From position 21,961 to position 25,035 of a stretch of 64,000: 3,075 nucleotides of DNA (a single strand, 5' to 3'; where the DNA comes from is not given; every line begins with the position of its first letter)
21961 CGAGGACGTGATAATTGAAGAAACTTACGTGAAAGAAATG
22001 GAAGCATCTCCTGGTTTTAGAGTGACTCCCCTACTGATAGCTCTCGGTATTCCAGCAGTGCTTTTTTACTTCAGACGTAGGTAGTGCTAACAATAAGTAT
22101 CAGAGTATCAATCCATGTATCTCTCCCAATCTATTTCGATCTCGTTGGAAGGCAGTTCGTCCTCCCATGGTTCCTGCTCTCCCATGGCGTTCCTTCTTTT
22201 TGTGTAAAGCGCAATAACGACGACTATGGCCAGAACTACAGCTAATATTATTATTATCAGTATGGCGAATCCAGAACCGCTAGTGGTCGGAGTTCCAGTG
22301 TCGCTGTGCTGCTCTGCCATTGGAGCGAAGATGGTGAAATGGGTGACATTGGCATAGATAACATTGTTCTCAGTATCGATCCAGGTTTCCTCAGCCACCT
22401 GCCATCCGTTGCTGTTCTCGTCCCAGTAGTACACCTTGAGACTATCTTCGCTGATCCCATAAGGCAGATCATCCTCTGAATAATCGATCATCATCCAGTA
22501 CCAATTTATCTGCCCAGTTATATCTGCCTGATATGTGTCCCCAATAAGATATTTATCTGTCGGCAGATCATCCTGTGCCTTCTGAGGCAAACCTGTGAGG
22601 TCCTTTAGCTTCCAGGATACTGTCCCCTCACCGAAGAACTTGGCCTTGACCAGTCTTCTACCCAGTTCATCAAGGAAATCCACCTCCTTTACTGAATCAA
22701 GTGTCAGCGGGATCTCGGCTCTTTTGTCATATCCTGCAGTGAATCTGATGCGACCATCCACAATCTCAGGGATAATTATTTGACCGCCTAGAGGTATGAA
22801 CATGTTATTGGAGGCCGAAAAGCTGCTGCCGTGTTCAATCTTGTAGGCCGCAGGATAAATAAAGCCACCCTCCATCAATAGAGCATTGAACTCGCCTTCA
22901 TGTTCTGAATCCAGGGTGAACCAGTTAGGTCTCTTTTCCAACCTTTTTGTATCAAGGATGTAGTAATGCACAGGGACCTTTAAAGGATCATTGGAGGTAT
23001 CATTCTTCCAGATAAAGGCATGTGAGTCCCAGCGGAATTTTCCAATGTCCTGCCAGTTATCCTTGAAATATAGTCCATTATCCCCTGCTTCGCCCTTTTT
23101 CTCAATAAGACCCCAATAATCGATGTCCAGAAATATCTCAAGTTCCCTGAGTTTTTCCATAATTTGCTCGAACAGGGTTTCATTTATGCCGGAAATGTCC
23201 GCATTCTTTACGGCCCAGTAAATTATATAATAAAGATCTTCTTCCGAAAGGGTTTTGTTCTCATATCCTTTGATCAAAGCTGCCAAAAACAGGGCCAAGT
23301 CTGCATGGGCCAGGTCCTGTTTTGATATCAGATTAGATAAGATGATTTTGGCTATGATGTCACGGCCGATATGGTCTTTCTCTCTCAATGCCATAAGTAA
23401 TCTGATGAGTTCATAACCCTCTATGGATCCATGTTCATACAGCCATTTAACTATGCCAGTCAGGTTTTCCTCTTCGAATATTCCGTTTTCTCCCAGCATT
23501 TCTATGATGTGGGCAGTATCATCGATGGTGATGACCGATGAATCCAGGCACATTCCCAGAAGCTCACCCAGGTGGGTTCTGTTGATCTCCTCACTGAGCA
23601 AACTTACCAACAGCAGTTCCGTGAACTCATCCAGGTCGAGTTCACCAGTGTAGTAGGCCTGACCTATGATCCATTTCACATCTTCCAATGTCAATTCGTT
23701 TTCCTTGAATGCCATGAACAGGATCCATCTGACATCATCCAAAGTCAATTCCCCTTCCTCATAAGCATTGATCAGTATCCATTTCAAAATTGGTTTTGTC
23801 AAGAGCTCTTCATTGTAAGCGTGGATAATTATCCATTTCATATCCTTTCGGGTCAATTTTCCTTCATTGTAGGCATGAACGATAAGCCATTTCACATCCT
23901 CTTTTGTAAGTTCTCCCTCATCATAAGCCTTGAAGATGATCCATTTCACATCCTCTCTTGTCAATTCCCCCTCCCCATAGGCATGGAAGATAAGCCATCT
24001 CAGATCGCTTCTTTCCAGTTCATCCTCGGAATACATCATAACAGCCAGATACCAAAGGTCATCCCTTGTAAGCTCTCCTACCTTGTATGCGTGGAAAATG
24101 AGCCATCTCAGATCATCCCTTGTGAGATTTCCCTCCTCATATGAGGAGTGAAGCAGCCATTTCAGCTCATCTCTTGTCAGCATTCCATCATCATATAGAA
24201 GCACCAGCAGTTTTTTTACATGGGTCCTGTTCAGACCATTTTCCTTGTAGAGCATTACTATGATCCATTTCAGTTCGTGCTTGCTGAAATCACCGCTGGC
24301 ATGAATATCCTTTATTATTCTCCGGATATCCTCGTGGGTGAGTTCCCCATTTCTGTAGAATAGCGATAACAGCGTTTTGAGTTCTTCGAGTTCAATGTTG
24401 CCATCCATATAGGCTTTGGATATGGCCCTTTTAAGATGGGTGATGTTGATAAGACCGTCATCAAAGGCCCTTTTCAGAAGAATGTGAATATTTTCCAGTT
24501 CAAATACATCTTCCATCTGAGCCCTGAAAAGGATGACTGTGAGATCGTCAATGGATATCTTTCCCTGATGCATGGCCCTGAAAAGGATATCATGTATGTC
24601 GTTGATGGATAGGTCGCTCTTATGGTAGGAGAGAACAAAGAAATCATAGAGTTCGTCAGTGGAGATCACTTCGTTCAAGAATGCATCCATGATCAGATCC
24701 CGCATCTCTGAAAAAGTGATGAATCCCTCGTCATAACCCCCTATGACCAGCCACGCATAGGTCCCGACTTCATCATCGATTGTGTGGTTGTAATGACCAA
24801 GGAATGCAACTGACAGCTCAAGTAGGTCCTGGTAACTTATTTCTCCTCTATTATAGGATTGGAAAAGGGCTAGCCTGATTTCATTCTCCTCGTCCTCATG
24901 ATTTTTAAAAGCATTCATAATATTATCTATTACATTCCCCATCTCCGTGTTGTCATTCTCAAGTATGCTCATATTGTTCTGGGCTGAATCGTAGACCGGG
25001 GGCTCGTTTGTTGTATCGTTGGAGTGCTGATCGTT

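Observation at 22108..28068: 1986-aa membrane-anchored protein built from about 50-60 in-phase 18-residue helical repeats that I cannot place in any described repeat family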

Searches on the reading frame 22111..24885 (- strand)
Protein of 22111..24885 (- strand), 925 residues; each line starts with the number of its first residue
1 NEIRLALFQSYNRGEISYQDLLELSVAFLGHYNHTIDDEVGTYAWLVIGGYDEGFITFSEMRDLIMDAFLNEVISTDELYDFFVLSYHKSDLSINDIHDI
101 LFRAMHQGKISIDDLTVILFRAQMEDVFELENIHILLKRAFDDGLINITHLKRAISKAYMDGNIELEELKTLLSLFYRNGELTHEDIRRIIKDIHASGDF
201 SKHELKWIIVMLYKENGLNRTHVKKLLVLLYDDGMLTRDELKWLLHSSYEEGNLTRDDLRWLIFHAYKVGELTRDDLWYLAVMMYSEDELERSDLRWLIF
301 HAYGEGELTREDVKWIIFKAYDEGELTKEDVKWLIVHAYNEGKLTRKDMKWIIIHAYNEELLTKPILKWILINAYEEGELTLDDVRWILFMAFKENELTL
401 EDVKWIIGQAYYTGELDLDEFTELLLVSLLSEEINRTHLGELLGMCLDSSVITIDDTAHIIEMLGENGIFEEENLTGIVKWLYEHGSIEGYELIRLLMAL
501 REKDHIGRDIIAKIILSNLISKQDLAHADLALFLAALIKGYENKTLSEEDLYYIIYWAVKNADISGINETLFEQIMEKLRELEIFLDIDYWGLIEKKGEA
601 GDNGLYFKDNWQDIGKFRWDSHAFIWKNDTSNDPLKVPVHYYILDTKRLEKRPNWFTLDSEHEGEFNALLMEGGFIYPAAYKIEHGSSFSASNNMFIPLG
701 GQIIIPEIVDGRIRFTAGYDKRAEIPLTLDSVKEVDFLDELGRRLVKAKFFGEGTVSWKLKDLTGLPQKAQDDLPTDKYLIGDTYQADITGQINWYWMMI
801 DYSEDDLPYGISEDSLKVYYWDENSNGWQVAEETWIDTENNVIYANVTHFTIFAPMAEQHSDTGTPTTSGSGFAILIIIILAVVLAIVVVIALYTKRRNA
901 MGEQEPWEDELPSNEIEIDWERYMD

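Call 33: search_protein_representatives(protein=window:22111-24885:-)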
Query: 925 residues. Proteins with E-value up to 0.001 (for the whole library): 639; up to 1e-10: 122; up to 1e-30: 11. The best 150 are listed.
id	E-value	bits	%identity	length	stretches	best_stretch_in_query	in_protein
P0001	0.0e+00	2149.3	69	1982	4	1-925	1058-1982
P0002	5.7e-84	299.4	33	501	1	424-924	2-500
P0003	6.6e-68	246.3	42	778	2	234-426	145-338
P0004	1.4e-64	235.3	45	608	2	249-416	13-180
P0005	3.0e-64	234.2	45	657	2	242-404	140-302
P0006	2.9e-58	214.4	44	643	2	234-399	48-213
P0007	1.9e-56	208.4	41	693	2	231-389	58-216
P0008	1.2e-48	182.5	38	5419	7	793-858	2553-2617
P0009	4.9e-45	170.6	43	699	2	216-349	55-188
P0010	8.3e-43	163.2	43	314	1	234-424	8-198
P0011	2.0e-39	152.0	41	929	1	249-434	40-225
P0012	3.4e-29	118.2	42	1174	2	731-867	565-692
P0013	2.0e-27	112.3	37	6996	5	797-859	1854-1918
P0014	5.8e-24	100.8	43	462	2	794-898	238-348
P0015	1.1e-23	99.9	30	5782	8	772-872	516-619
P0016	6.6e-23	97.3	33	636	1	728-922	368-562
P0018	1.7e-21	92.7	34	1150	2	796-906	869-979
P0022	1.4e-19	86.3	40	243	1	790-904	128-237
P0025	1.1e-17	80.0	41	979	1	788-917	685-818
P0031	1.1e-16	76.7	33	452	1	733-897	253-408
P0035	2.5e-16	75.6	32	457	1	749-906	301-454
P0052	1.9e-14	69.4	24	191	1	154-332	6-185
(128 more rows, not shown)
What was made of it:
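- Tried and rejected: The exhaustive phmmer scan (call 33) is what revealed the family.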

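Call 35: search_protein_families(library=pfam, proteins=[P0002, P0003, P0005, P0007, P0009, P0011, P0052], max_evalue=0.1)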
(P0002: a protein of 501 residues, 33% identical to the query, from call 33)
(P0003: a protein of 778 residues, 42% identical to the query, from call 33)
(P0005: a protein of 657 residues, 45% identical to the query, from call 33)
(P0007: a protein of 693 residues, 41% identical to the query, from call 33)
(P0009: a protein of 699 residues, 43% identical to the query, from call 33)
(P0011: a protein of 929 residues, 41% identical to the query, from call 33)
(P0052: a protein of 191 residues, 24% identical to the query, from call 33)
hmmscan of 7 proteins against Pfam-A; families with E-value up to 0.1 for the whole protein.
P0002 (501 aa): 2 families
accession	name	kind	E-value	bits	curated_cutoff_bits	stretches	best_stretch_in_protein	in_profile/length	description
PF15102.11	TMEM154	-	0.02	15.2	30.3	1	432-493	46-112/153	TMEM154 protein family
PF07790.16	Pilin_N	-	0.074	14.4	25.2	0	445-473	1-29/78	Archaeal Type IV pilin, N-terminal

P0003 (778 aa): 14 families
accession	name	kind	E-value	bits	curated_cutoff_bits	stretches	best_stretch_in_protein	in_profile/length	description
PF22560.2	GMT-wHTH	-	6.3e-07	30.2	27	1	143-202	20-76/82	GMT-like wHTH domain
PF13833.12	EF-hand_8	-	2.6e-06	27.5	28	0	216-247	2-32/54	EF-hand domain pair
PF23875.1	DUF7229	-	0.00011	22.7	27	0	215-246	53-84/90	Domain of unknown function (DUF7229)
PF02885.22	Glycos_trans_3N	-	0.00011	22.3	26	0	261-319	1-57/63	Glycosyl transferase family, helical bundle domain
PF14821.11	Thr_synth_N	-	0.00033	21.2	25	0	135-160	54-79/79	Threonine synthase N terminus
PF18360.6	hnRNP_Q_AcD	-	0.001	19.6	26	0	293-315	3-25/70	Heterogeneous nuclear ribonucleoprotein Q acidic domain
PF13499.12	EF-hand_7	-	0.0014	19.4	30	0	144-186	16-54/67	EF-hand domain pair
PF13405.12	EF-hand_6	-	0.0023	18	25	0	216-229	14-27/30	EF-hand domain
PF21917.1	NMB0537_N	-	0.0071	16.4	23.9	0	256-271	5-20/36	N-terminal region of NMB0537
PF22651.1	OBP47_like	-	0.0088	16.2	27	0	157-206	43-92/144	AgamOBP47-like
PF06791.18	TMP_2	-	0.011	15.9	30.2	0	228-320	86-177/208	Prophage tail length tape measure protein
PF08044.16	DUF1707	-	0.019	15.4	27.6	0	180-204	3-27/53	DUF1707 SHOCT-like domain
PF01955.23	CbiZ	-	0.024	15.1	27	0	4-52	105-152/191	Adenosylcobinamide amidohydrolase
PF03979.19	Sigma70_r1_1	-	0.051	14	22.5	0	202-230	3-31/81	Sigma-70 factor, region 1.1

P0005 (657 aa): 14 families
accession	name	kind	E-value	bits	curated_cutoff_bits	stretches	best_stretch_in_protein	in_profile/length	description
PF08044.16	DUF1707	-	1.2e-07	32.1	27.6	0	153-186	7-40/53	DUF1707 SHOCT-like domain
PF13663.11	DUF4148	-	2.8e-05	24.9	27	1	1-64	1-56/62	Domain of unknown function (DUF4148)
PF02885.22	Glycos_trans_3N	-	0.00037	20.6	26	0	160-181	3-24/63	Glycosyl transferase family, helical bundle domain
PF24971.1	SAMD1_SHD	-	0.0013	19.2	27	0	85-118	16-50/78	SAMD1 small helical domain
PF21380.2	Nrd1-Seb1_dom2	-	0.0026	18.2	27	0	241-255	23-37/57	Nrd1/Seb1, domain 2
PF01595.25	CNNM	-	0.0031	17.6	28.4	0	216-243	151-178/181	Cyclin M transmembrane N-terminal domain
PF06648.16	AcMNPV_Ac75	-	0.0034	17.8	24.4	0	184-225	47-87/122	Autographa californica nuclear polyhedrosis virus (AcMNPV), Ac75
PF14821.11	Thr_synth_N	-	0.0042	17.6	25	0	151-183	47-79/79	Threonine synthase N terminus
PF14246.11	TetR_C_7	-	0.0056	17.1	22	0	169-236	46-109/119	AefR-like transcriptional repressor, C-terminal domain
PF25532.1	CH_CAMSAP2_N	-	0.012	16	27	0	147-190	10-54/135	CAMSAP2-like, calponin-homology domain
PF22560.2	GMT-wHTH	-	0.024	15.5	27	0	46-99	26-76/82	GMT-like wHTH domain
PF16007.11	DUF4777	-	0.029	15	34.4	0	261-282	40-61/66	Domain of unknown function (DUF4777)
PF21511.2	SidD_cat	-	0.066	12.8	27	0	548-587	259-298/302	SidD, catalytic domain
PF13499.12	EF-hand_7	-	0.076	13.8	30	0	95-138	16-61/67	EF-hand domain pair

P0007 (693 aa): 3 families
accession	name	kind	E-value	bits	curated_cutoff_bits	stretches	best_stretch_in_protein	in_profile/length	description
PF23875.1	DUF7229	-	2.6e-07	31.1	27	0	245-268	59-82/90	Domain of unknown function (DUF7229)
PF08044.16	DUF1707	-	0.032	14.7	27.6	0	137-168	8-39/53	DUF1707 SHOCT-like domain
PF24971.1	SAMD1_SHD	-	0.073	13.5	27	0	57-80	24-47/78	SAMD1 small helical domain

P0009 (699 aa): 6 families
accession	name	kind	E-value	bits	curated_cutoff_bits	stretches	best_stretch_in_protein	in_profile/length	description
PF08044.16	DUF1707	-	1.8e-06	28.3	27.6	1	149-182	8-41/53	DUF1707 SHOCT-like domain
PF22560.2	GMT-wHTH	-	0.00027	21.8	27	0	56-112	23-76/82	GMT-like wHTH domain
PF25532.1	CH_CAMSAP2_N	-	0.0023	18.4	27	0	130-163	17-49/135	CAMSAP2-like, calponin-homology domain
PF23875.1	DUF7229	-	0.0039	17.7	27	0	69-120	35-84/90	Domain of unknown function (DUF7229)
PF09851.14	SHOCT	-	0.058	13.6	27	0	282-295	6-19/28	Short C-terminal domain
PF23781.1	Phage_TAC_16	-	0.061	13.7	27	0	112-164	58-111/114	Phage tail assembly chaperone protein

P0011 (929 aa): 2 families
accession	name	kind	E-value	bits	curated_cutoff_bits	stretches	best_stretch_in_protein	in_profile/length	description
PF02203.21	TarH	-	0.023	15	25.2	1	529-631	68-166/177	Tar ligand binding domain homologue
PF13700.11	DUF4158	-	0.081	13.2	27.4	0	32-101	63-131/165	Domain of unknown function (DUF4158)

P0052 (191 aa): 0 families
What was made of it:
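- On SHOCT / SHOCT-like (PF09851, PF08044): Relatives P0005 (32.1) and P0009 (28.3) pass, but mainly by summing weak repeats (call 35).
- On EF-hand: EF-hand_6/7/8 hits in relatives are below their cut-offs (call 35).
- Closest known: Pfam DUF7229. Same: Relative P0007 scores 31.1 bits (call 35).
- It exceeds its cut-off in P0005 (32.1 bits) and P0009 (28.3 bits) (call 35).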

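Call 36: list_cluster_members(proteins=[P0002, P0003, P0004, P0005, P0006, P0007, P0009, P0010, P0011, P0052])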
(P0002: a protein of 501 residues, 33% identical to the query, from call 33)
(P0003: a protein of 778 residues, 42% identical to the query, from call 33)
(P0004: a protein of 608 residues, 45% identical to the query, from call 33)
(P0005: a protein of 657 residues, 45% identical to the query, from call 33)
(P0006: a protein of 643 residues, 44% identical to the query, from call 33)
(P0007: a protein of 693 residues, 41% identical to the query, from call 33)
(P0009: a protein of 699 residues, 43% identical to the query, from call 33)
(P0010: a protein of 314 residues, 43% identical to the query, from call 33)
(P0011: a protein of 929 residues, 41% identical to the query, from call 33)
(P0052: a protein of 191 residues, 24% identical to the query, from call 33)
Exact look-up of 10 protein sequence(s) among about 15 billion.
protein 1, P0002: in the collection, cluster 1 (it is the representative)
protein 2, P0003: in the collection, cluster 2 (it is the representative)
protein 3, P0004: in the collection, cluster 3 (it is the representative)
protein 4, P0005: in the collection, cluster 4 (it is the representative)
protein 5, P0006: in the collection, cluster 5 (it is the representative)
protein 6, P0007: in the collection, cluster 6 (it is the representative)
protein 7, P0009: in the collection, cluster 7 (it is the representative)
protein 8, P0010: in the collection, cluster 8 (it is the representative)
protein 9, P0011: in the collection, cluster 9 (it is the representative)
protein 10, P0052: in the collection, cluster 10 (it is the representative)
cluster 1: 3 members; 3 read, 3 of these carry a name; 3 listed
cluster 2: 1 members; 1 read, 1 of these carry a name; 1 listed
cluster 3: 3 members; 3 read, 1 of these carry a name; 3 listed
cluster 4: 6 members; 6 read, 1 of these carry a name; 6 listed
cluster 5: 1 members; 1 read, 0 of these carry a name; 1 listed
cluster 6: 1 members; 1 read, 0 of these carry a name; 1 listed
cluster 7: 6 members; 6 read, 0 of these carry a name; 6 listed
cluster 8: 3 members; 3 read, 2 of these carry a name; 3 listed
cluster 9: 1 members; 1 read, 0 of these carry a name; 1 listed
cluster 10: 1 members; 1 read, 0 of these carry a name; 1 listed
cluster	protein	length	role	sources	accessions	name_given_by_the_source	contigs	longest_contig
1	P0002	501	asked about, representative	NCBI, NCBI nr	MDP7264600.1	MAG: hypothetical protein QGH39_03475, partial [Candidatus Thermoplasmatota archaeon] | hypothetical protein [Candidatus Thermoplasmatota archaeon]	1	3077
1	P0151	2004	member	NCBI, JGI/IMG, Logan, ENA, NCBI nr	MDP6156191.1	MAG: hypothetical protein QF682_08675 [Candidatus Thermoplasmatota archaeon] | hypothetical protein [Candidatus Thermoplasmatota archaeon]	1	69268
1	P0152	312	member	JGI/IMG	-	uncharacterized protein YxeA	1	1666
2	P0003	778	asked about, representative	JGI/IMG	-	hypothetical protein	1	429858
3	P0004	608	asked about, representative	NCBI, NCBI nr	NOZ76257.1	MAG: hypothetical protein GXO65_00955 [Euryarchaeota archaeon] | hypothetical protein [Euryarchaeota archaeon]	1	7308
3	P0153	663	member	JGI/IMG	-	-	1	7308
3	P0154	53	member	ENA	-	-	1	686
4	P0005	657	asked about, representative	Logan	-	-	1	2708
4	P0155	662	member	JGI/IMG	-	hypothetical protein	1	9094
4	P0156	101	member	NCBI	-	-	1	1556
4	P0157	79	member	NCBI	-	-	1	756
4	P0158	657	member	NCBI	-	-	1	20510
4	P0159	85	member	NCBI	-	-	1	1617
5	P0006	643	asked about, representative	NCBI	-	-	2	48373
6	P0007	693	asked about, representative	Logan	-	-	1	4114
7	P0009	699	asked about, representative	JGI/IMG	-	-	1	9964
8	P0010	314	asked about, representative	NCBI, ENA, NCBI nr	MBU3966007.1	MAG: hypothetical protein KKG76_01330 [Euryarchaeota archaeon] | hypothetical protein [Euryarchaeota archaeon]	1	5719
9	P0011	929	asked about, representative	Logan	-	-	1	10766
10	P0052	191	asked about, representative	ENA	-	-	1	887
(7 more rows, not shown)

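Call 39: search_protein_families(library=pfam, proteins=[P0012, P0014, P0016, P0022, P0025, P0031, P0035, P0018], max_evalue=0.001)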
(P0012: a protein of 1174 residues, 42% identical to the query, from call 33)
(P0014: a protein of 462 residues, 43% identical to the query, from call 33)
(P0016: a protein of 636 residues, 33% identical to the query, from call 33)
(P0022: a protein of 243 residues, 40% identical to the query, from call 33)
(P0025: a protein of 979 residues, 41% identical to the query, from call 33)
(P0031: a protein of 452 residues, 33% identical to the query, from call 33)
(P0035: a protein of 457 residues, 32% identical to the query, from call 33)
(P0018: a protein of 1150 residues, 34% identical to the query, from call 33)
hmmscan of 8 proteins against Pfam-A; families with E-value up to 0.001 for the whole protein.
P0012 (1174 aa): 6 families
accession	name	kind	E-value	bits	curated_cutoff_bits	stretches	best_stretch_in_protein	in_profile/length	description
PF13620.12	CarboxypepD_reg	-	1e-07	32.7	32.3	1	224-281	10-65/82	Carboxypeptidase regulatory-like domain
PF17802.7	SpaA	-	4.8e-07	30.3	23.1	0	220-288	8-76/91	Prealbumin-like fold domain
PF11896.14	GlgE_dom_N_S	-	0.00011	23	25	1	1047-1105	18-77/179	Alpha-1,4-glucan:maltose-1-phosphate maltosyltransferase, domain N/S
PF11974.14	bMG3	-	0.00059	20.2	34.9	0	225-259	25-57/103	Bacterial alpha-2-macroglobulin MG3 domain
PF13715.12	CarbopepD_reg_2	-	0.00069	20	32.2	0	410-456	6-53/88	CarboxypepD_reg-like domain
PF17210.9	SdrD_B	-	0.00076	20.1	29.7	1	224-273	20-67/112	SdrD B-like domain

P0014 (462 aa): 0 families

P0016 (636 aa): 5 families
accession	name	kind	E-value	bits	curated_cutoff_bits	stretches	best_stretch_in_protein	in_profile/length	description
PF18911.6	PKD_4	-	3.9e-19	68.9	27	1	210-282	2-72/85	PKD domain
PF00801.26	PKD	-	6.8e-13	48.9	23.5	1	219-282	5-69/80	PKD domain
PF22352.2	K319L-like_PKD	-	1.7e-05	25.2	27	1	228-282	12-72/84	K319L-like, PKD domain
PF15102.11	TMEM154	-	4e-05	23.9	30.3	1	484-556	33-110/153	TMEM154 protein family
PF11837.13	INV_N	-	0.00041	21.3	27.8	0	517-569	27-79/109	Beta-fructofuranosidase, N-terminal domain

P0022 (243 aa): 0 families

P0025 (979 aa): 2 families
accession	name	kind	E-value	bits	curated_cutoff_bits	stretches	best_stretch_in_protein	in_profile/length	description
PF07705.17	CARDB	-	2.1e-14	54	22.7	1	331-435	3-99/101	CARDB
PF02368.24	Big_2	-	3.7e-10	40.1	22.8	1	530-603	1-66/79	Bacterial Ig-like domain (group 2)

P0031 (452 aa): 5 families
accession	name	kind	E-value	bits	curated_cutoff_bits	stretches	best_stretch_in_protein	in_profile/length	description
PF10342.15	Kre9_KNH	-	4.6e-12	47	24.6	2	69-152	1-91/94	Kre9/KNH-like N-terminal Ig-like domain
PF17957.7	Big_7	-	4.2e-06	27.7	24.1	1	63-136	1-68/70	Bacterial Ig domain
PF18911.6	PKD_4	-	5.3e-05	23.6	27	1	162-246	1-82/85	PKD domain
PF23192.1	NOMO_12th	-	0.00017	22.6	27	0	96-156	20-84/98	NOMO C-terminal transthyretin-like domain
PF23547.1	Zn_ribbon_FGT1_1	-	0.00073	19.5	27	0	419-449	3-31/35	FORGETTER1 first zinc ribbon domain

P0035 (457 aa): 1 family
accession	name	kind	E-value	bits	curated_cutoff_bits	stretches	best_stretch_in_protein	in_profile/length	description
PF11853.14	DUF3373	-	0.00047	19.8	26.1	0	103-178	10-88/409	Protein of unknown function (DUF3373)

P0018 (1150 aa): 5 families
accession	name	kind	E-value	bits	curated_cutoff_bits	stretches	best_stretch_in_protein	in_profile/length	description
PF24441.1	DUF7560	-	1.7e-06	28.1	27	0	993-1004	6-17/44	Family of unknown function (DUF7560)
PF05129.18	Zn_ribbon_Elf1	-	2.4e-05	24.8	29.8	0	971-1025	3-58/79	Transcription elongation factor Elf1 like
PF12773.13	DZR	-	6.4e-05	23.5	27.3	0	1110-1145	11-37/45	Double zinc ribbon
PF09723.15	Zn_ribbon_8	-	0.00041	20.7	34.4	0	993-1021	6-34/41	Zinc ribbon domain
PF21344.3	Zn_ribbon_LysW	-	0.00095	19.2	27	0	994-1019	2-27/46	Alpha-aminoadipate carrier protein LysW-like, globular domain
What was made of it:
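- Closest known: Fibrillar-adhesin-type surface proteins. Same: The overall layout is the same, and the pre-anchor domain plus TM is the one used by PKD/CARDB/Big_2-containing archaeal surface proteins (calls 33, 39).
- The pre-anchor domain plus TM is shared with proteins carrying PKD, CARDB, Big_2 and CarboxypepD_reg domains (calls 33, 39). The adjoining pre-anchor domain co-occurs with extracellular domains (call 39).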

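Call 41: find_encoding_contigs(protein=P0151, flank=10000, max_places=3)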
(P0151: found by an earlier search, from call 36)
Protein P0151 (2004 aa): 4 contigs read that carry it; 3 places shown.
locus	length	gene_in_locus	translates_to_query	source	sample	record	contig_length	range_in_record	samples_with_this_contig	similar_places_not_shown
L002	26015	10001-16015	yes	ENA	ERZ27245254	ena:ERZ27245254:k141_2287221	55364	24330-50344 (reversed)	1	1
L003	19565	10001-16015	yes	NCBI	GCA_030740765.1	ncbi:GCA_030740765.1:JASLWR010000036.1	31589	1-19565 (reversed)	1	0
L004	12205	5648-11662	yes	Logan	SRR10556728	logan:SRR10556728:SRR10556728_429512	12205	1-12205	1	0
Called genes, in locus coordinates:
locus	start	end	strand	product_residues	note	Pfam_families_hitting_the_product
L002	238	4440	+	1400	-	PF18884:TSP3_bac (faint)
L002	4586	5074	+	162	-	-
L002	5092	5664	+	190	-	-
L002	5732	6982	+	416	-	PF00155:Aminotran_1_2, PF12897:Asp_aminotransf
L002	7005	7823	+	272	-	PF00398:RrnaAD, PF13649:Methyltransf_25 (weak)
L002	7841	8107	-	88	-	PF03685:UPF0147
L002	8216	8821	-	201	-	PF02441:Flavoprotein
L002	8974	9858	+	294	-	-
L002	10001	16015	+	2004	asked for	PF18884:TSP3_bac (weak)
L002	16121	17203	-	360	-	-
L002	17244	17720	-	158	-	PF08211:dCMP_cyt_deam_2, PF00383:dCMP_cyt_deam_1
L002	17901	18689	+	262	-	-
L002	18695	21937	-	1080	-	PF07705:CARDB (weak), PF00801:PKD, PF18911:PKD_4, PF00801:PKD, PF18911:PKD_4, PF00801:PKD, PF18911:PKD_4, PF00801:PKD (weak), +1 more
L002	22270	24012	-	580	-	PF24266:HTH_HVO_0163_N, PF13412:HTH_24 (weak)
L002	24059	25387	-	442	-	-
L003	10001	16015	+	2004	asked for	PF18884:TSP3_bac (weak)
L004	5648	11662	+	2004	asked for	PF18884:TSP3_bac (weak)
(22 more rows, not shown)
